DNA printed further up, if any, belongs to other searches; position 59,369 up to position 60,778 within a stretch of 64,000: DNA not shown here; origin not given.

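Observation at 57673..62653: GT2 - OMP barrel - Cys-rich GT9 - GT9 - BNR lipoprotein module fused onto the end of the T9SS cargo array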

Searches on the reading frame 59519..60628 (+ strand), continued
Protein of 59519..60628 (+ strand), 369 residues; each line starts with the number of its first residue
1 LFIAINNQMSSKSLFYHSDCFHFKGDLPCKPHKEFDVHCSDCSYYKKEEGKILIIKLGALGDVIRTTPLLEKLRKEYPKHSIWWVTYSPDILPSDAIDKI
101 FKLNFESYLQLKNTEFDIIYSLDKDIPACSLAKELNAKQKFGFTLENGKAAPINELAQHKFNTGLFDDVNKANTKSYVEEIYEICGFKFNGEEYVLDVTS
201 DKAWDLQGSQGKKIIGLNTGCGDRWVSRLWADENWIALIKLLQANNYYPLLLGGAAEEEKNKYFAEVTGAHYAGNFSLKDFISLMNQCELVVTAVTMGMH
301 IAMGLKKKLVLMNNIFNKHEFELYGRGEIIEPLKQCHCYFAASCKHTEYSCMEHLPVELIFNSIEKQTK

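Call 21: find_encoding_contigs(protein=P0013, flank=10000, max_places=1)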
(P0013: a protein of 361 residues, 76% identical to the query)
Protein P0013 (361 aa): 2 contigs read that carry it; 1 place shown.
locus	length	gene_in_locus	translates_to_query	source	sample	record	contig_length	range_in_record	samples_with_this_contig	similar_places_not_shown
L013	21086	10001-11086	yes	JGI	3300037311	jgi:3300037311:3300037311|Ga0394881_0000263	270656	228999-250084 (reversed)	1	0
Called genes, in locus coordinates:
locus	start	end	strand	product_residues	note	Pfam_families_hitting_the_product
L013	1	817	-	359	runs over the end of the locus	PF00724:Oxidored_FMN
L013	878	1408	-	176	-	PF22381:Staph_reg_Sar_Rot, PF01047:MarR, PF12802:MarR_2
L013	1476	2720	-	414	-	-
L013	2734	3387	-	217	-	PF00406:ADK, PF13207:AAA_17, PF05191:ADK_lid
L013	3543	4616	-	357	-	PF03462:PCRF, PF00472:RF-1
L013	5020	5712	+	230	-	-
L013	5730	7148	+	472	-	-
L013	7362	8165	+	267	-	PF18962:Por_Secre_tail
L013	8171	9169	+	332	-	PF00535:Glycos_transf_2, PF10111:Glyco_tranf_2_2 (weak)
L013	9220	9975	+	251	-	-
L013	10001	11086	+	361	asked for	PF01075:Glyco_transf_9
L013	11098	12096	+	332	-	PF04230:PS_pyruv_trans (faint), PF01075:Glyco_transf_9, PF02350:Epimerase_2 (faint)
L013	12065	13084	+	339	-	PF14870:PSII_BNR (weak)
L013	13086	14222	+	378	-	PF21016:RlmN_N (weak), PF04055:Radical_SAM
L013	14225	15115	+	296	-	-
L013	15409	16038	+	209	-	-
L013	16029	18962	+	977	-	PF18962:Por_Secre_tail (weak)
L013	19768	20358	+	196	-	PF01863:YgjP-like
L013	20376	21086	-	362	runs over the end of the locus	PF13576:Pentapeptide_3 (faint), PF13599:Pentapeptide_4 (weak), PF00805:Pentapeptide (weak)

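Call 32: search_solved_structures(query=A2, max_evalue=10, show_alignments=0)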
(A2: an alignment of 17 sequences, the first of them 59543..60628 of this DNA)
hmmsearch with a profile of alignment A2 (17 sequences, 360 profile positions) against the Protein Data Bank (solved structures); distinct sequences matched with E-value up to 10: 6.
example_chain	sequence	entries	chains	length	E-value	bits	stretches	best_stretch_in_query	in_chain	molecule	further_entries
3tov_A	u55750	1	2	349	7.2e-07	31.7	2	203-321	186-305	Glycosyl transferase family 9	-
1psw_A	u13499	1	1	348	4.8e-06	29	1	202-302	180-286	ADP-HEPTOSE LPS HEPTOSYLTRANSFERASE II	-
6dfe_A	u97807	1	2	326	9.3e-05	24.7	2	218-300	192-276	ADP-heptose--LPS heptosyltransferase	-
2gt1_A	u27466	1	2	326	9.3e-05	24.7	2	218-300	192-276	Lipopolysaccharide heptosyltransferase-1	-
2h1f_A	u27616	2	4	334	0.0001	24.6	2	218-300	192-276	Lipopolysaccharide heptosyltransferase-1 | Lipopolysaccharide heptosyltransferase 1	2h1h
3f3s_A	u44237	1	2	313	0.92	11.6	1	250-310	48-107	Lambda-crystallin homolog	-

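Call 36: find_related_loci(query=A2, collection=genome_contigs, flank=10000)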
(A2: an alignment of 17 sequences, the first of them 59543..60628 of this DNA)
Query A2 (361 aa) in genome_contigs; peptide patterns used: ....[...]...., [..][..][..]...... (x = any residue, [..] = any of these).
600 stretches matched a pattern (row limit reached: there are more); 576 encode a relative of the query (tblastn E <= 1e-3); the best 80 are kept; 80 distinct loci.
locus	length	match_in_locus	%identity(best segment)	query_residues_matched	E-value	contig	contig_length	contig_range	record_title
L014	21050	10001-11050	63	8-359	4e-151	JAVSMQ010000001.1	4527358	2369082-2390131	MAG: Candidatus Kapaibacterium sp. isolate NRBC_bin_5 Kapabacteria_MAG, whole genome shotgun sequence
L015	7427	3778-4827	62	8-359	9e-151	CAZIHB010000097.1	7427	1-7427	MAG TPA_asm: uncultured Hyphomicrobiales bacterium isolate SRP216815_co1_109 genome assembly, contig: NODE_14135_length_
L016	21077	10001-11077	62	1-361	5e-150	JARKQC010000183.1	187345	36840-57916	MAG: Bacteroidota bacterium isolate Reactor_maxbin.046 k141_388379, whole genome shotgun sequence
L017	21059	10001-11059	57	4-358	6e-149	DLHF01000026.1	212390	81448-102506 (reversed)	MAG TPA_asm: Ignavibacteria bacterium UBA7675 UBA7675_contig_451, whole genome shotgun sequence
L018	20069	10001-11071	60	1-358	1e-148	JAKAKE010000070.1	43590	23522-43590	MAG: Bacteroidetes bacterium isolate WY4.bin46 NODE_963_length_43590_cov_1.976693, whole genome shotgun sequence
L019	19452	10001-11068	60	5-361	2e-147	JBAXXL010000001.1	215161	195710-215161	MAG: bacterium isolate ELA738 MAG738_1, whole genome shotgun sequence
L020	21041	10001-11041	60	8-356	5e-147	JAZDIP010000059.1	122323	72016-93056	MAG: bacterium isolate MEGAHIT-group-0.412 k141_15435100, whole genome shotgun sequence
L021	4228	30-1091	60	5-359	1e-150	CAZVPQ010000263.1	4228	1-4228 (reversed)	MAG TPA_asm: uncultured Hyphomicrobiales bacterium isolate binchicken_co164_181 genome assembly, contig: NODE_12513_leng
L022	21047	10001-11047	61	8-358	7e-147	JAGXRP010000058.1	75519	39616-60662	MAG: Desulfobulbaceae bacterium isolate CROMO_A_116 c_000000571331, whole genome shotgun sequence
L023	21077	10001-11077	58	1-361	1e-146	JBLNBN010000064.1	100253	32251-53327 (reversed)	MAG: Chloroflexota bacterium isolate MAG150 PRJNA951521_bin11_renamed_63, whole genome shotgun sequence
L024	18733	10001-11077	57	1-361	3e-146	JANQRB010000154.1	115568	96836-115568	MAG: Candidatus Kapaibacterium sp. isolate IP29b_bin.46 k99_2658446, whole genome shotgun sequence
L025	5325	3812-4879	59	1-358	1e-147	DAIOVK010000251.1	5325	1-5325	MAG TPA_asm: Candidatus Kapaibacterium sp. isolate CTOTU18620 NODE_17950_length_5325_cov_7.619734, whole genome shotgun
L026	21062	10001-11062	61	6-361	8e-146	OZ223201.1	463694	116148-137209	MAG: Candidatus Kapaibacterium sp. isolate 09316a08-0405-4927-8c64-54324f316411 genome assembly, chromosome: 5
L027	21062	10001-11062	61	6-361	7e-145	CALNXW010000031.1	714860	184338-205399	MAG: uncultured bacterium isolate LOGT_bin.0142 genome assembly, contig: contig_27218, whole genome shotgun sequence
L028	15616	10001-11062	59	3-359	7e-145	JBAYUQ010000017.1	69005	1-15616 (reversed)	MAG: Candidatus Kapaibacterium sp. isolate SO_2016_LW3_39 scaffold00582_LW162_2016, whole genome shotgun sequence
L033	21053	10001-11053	62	6-358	1e-143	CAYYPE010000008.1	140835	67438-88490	MAG TPA_asm: uncultured Hyphomicrobiales bacterium isolate binchicken_co58_170 genome assembly, contig: NODE_92_length_1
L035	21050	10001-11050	58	9-359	4e-143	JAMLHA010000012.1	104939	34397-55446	MAG: Crocinitomicaceae bacterium isolate ACE_NR_BACT17 ACE_NR_BACT17_12, whole genome shotgun sequence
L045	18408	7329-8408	55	3-356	6e-140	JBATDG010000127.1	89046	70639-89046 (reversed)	MAG: Bacteroidota bacterium isolate MFD10475_ilm_asm_bin42 k127_196218, whole genome shotgun sequence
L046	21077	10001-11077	55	1-361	5e-140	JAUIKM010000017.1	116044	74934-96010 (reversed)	MAG: bacterium isolate Co_bin.359 NODE_1645_length_116044_cov_3.709835, whole genome shotgun sequence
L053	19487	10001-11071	54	1-358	1e-137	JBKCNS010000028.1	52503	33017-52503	MAG: Candidatus Kapaibacterium sp. isolate samp_506_metadecoder_925 samp_506_696416, whole genome shotgun sequence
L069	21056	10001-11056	55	6-359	6e-135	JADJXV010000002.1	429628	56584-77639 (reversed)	MAG: Ignavibacteria bacterium isolate Lyne_18-Q3-R50-59_BAT3C.229 tig00006384-10-4292810, whole genome shotgun sequence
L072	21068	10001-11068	54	3-359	8e-135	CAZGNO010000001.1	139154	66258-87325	MAG TPA_asm: uncultured Chitinophagaceae bacterium isolate SRP178908_co1_320 genome assembly, contig: NODE_42_length_139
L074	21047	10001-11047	58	10-358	3e-134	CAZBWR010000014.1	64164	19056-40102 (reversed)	MAG TPA_asm: uncultured Chitinophagales bacterium isolate SRP287453_co1_248 genome assembly, contig: NODE_648_length_641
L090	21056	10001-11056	53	10-357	8e-131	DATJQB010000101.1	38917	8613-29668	MAG TPA_asm: Bacteroidota bacterium isolate SMAG_U14929 k141_1692097, whole genome shotgun sequence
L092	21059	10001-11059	55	10-361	1e-130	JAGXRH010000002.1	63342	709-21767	MAG: Ignavibacteriales bacterium isolate CROMO_A_84 c_000000000032, whole genome shotgun sequence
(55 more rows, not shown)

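Call 40: search_protein_families(library=pfam, proteins=[L017:2598-5996:-, L017:6073-7086:-, L024:3097-5556:-, L024:5590-6591:-, L053:6768-7667:+, L069:6904-7764:+, L069:5640-6716:+, L072:6670-7608:+, L033:7198-7965:+, L033:4932-6980:+], max_evalue=0.001)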
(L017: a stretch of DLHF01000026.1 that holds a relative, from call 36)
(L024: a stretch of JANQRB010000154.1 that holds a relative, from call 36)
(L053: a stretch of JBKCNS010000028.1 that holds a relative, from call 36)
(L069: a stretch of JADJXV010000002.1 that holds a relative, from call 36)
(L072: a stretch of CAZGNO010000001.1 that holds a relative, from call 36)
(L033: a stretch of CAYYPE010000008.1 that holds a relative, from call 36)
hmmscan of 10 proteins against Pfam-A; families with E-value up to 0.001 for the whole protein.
L017:2598-5996:- (1132 aa): 21 families
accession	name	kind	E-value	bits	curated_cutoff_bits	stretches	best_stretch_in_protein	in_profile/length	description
PF00535.33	Glycos_transf_2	-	1.1e-55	188.5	23.3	3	13-95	1-91/168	Glycosyl transferase family 2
PF13704.12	Glyco_tranf_2_4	-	5.6e-24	84.9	27.5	2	19-103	1-92/98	Glycosyl transferase family 2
PF07719.23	TPR_2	-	1.8e-17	62.4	27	0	331-361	2-32/34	Tetratricopeptide repeat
PF00515.34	TPR_1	-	3.6e-17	61.8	27.8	0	282-306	1-25/34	Tetratricopeptide repeat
PF14559.12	TPR_19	-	6.5e-14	52.4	25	0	992-1023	18-49/68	Tetratricopeptide repeat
PF13424.12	TPR_12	-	3.2e-13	50.1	30.1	1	1000-1064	4-72/77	Tetratricopeptide repeat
PF13431.12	TPR_17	-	1.1e-11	44.4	24.4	0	197-229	1-33/34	Tetratricopeptide repeat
PF12804.13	NTP_transf_3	-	4.3e-11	43.7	27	1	20-111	22-114/160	MobA-like NTP transferase domain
PF13181.12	TPR_8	-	2.4e-10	40.2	25.7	0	1074-1098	4-28/34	Tetratricopeptide repeat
PF23914.1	TPR_CcmH_CycH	-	4.9e-10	39.9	42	1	984-1102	34-152/158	Cytochrome c-type biogenesis protein H TPR domain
PF12895.13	ANAPC3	-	1.4e-09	38.5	27.2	0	251-306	26-80/82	Anaphase-promoting complex, cyclosome, subunit 3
PF10111.15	Glyco_tranf_2_2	-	3.2e-09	37.1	27.3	0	38-103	31-101/276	Glycosyltransferase like family 2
PF13428.12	TPR_14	-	4.5e-09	36.5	23.5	0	369-406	6-43/44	Tetratricopeptide repeat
PF13371.12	TPR_9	-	4.8e-09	36.5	35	0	669-718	4-53/73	Tetratricopeptide repeat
PF13641.12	Glyco_tranf_2_3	-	1e-06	29.4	27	0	22-106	13-109/230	Glycosyltransferase like family 2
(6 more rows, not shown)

L017:6073-7086:- (337 aa): 2 families
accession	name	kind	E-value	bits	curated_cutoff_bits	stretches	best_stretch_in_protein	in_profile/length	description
PF00535.33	Glycos_transf_2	-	1.1e-10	42.1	23.3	1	26-151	5-141/168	Glycosyl transferase family 2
PF13704.12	Glyco_tranf_2_4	-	1.2e-06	29.4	27.5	1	45-108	19-88/98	Glycosyl transferase family 2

L024:3097-5556:- (819 aa): 16 families
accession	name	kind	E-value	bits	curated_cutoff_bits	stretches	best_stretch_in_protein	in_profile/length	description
PF00535.33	Glycos_transf_2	-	3.2e-43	148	23.3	2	481-568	1-96/168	Glycosyl transferase family 2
PF07719.23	TPR_2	-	1.4e-16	59.6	27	0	755-781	3-29/34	Tetratricopeptide repeat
PF13704.12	Glyco_tranf_2_4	-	7.9e-15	55.6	27.5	2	487-561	1-82/98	Glycosyl transferase family 2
PF00515.34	TPR_1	-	9.8e-14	50.9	27.8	0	755-780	3-28/34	Tetratricopeptide repeat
PF13424.12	TPR_12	-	7.6e-13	48.9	30.1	1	329-389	8-76/77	Tetratricopeptide repeat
PF13181.12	TPR_8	-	2.2e-12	46.5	25.7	0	364-390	7-33/34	Tetratricopeptide repeat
PF23914.1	TPR_CcmH_CycH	-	5.7e-12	46.2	42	1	671-784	40-152/158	Cytochrome c-type biogenesis protein H TPR domain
PF13432.12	TPR_16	-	1.1e-11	45.3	32.7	1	329-390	2-63/65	Tetratricopeptide repeat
PF13431.12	TPR_17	-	1.1e-11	44.5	24.4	0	674-704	6-33/34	Tetratricopeptide repeat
PF14559.12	TPR_19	-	3.3e-11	43.8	25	1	335-400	2-67/68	Tetratricopeptide repeat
PF13428.12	TPR_14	-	4.2e-11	42.8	23.5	0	364-400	7-43/44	Tetratricopeptide repeat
PF12895.13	ANAPC3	-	1.5e-09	38.4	27.2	0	246-300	27-80/82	Anaphase-promoting complex, cyclosome, subunit 3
PF13414.12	TPR_11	-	6.5e-06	26.2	26.8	0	331-357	1-27/42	TPR repeat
PF13174.12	TPR_6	-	0.0003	21.7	26.3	0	364-390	6-32/33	Tetratricopeptide repeat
PF13371.12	TPR_9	-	0.00034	21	35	1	185-241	10-66/73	Tetratricopeptide repeat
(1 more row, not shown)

L024:5590-6591:- (333 aa): 2 families
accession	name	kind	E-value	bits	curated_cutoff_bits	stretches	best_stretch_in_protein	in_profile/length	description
PF00535.33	Glycos_transf_2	-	3.4e-16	60.1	23.3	1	19-147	4-140/168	Glycosyl transferase family 2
PF13704.12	Glyco_tranf_2_4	-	1.8e-07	32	27.5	1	22-100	1-86/98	Glycosyl transferase family 2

L053:6768-7667:+ (299 aa): 2 families
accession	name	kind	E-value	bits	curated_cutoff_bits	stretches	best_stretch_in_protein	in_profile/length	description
PF02588.21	YitT_membrane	-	2.9e-54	184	24.3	1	22-224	1-204/205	Uncharacterised 5xTM membrane BCR, YitT family COG1284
PF10035.14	DUF2179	-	3.7e-14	52.7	22.8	1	230-290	1-55/55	Uncharacterized protein conserved in bacteria (DUF2179)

L069:6904-7764:+ (286 aa): 4 families
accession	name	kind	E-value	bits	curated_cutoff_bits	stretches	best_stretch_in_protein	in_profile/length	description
PF04542.20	Sigma70_r2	-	2e-19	69.6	24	1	54-123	1-70/71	Sigma-70 region 2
PF04545.22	Sigma70_r4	-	1.7e-18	66.3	24.1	1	222-274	1-50/50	Sigma-70, region 4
PF04539.22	Sigma70_r3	-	8.4e-15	55.1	25.3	1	135-204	3-73/78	Sigma-70 region 3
PF00140.25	Sigma70_r1_2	-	1.7e-09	37.9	22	1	14-43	2-31/34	Sigma-70 factor, region 1.2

L069:5640-6716:+ (358 aa): 2 families
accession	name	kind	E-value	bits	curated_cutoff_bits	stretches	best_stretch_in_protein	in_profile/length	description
PF19572.5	PorV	-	1.9e-32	113.2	27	1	27-259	8-239/243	Type IX secretion system protein PorV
PF03349.22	Toluene_X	-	0.00039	19.4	29.7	0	43-94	22-74/421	Outer membrane protein transport protein (OMPP1/FadL/TodX)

L072:6670-7608:+ (312 aa): 4 families
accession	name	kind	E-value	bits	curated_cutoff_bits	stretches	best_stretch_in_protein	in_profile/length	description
PF04542.20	Sigma70_r2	-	2.6e-19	69.2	24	1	80-149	1-70/71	Sigma-70 region 2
PF04545.22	Sigma70_r4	-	3.5e-18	65.3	24.1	1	248-300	1-50/50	Sigma-70, region 4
PF04539.22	Sigma70_r3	-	4.4e-15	56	25.3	1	161-231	3-73/78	Sigma-70 region 3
PF00140.25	Sigma70_r1_2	-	1.2e-10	41.6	22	1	40-69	2-31/34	Sigma-70 factor, region 1.2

L033:7198-7965:+ (255 aa): 1 family
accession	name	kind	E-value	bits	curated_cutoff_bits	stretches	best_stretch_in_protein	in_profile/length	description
PF18962.6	Por_Secre_tail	-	2.9e-13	50.3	27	1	184-252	1-73/75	Secretion system C-terminal sorting domain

L033:4932-6980:+ (682 aa): 8 families
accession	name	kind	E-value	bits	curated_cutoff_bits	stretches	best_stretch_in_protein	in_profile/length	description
PF01434.24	Peptidase_M41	-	2.8e-70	236.5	29.9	1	454-641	2-190/191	Peptidase family M41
PF00004.35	AAA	-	5.8e-47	159.9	21.2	1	240-372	1-130/131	ATPase family associated with various cellular activities (AAA)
PF17862.7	AAA_lid_3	-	2.5e-14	52.9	27.2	1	395-438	1-44/45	AAA+ lid domain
PF07728.20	AAA_5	-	1.2e-06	29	22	1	239-361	1-137/139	AAA domain (dynein-related subfamily)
PF06480.20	FtsH_ext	-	3.6e-05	24.4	25.5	1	40-143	1-101/103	FtsH Extracellular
PF05496.18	RuvB_N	-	4.4e-05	23.7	27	0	237-306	33-94/159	Holliday junction DNA helicase RuvB P-loop domain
PF13191.12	AAA_16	-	4.6e-05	24.4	32.6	0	230-262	17-49/167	AAA ATPase domain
PF06068.19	TIP49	-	6e-05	22.8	23.8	1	229-273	45-88/347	TIP49 P-loop domain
